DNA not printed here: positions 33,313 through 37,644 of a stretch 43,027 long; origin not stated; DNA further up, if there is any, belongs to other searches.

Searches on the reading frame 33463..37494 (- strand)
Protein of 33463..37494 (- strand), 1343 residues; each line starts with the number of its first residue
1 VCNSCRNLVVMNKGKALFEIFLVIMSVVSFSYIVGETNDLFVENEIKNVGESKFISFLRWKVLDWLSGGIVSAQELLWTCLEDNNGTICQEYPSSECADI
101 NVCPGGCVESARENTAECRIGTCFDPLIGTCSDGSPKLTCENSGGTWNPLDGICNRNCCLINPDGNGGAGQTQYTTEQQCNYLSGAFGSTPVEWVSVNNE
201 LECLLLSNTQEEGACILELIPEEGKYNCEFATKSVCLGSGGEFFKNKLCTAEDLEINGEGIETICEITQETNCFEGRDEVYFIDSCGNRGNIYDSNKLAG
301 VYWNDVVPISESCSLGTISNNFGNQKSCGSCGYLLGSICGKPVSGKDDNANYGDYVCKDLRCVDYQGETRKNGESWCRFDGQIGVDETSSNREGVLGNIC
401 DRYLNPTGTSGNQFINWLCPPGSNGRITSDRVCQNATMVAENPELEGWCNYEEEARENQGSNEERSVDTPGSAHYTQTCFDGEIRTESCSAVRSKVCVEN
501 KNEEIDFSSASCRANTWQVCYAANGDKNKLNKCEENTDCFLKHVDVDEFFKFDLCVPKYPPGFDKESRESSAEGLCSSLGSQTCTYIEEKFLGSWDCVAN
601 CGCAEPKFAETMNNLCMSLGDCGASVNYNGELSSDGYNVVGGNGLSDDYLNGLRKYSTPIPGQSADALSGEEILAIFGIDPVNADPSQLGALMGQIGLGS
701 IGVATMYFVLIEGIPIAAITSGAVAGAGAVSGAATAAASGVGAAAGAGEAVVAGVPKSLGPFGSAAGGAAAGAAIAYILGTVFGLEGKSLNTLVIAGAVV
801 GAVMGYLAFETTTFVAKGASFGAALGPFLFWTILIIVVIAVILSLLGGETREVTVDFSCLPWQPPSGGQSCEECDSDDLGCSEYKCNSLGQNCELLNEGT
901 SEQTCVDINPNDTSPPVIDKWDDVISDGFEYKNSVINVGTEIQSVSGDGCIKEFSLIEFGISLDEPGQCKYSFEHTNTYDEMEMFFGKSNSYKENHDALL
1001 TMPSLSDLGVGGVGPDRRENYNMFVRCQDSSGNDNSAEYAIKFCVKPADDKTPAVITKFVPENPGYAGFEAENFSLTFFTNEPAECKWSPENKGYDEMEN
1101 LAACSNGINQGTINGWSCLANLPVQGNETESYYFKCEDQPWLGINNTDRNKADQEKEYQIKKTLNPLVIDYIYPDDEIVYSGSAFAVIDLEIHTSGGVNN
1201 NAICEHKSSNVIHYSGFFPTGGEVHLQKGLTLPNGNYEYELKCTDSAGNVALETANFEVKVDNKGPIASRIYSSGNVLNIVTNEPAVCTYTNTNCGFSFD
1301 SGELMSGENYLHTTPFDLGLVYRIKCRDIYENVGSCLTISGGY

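Call 12: search_protein_families(library=pfam, proteins=[window:33463-37494:-], max_evalue=0.05)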
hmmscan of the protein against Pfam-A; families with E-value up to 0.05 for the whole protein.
window:33463-37494:- (1343 aa): 2 families
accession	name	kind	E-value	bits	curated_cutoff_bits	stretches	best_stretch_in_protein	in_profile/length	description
PF19077.6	Big_13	-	0.00054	20.8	27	1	1220-1262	60-101/102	Bacterial Ig-like domain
PF15418.12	DUF4625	-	0.033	14.9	27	0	1231-1257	102-128/131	Domain of unknown function (DUF4625)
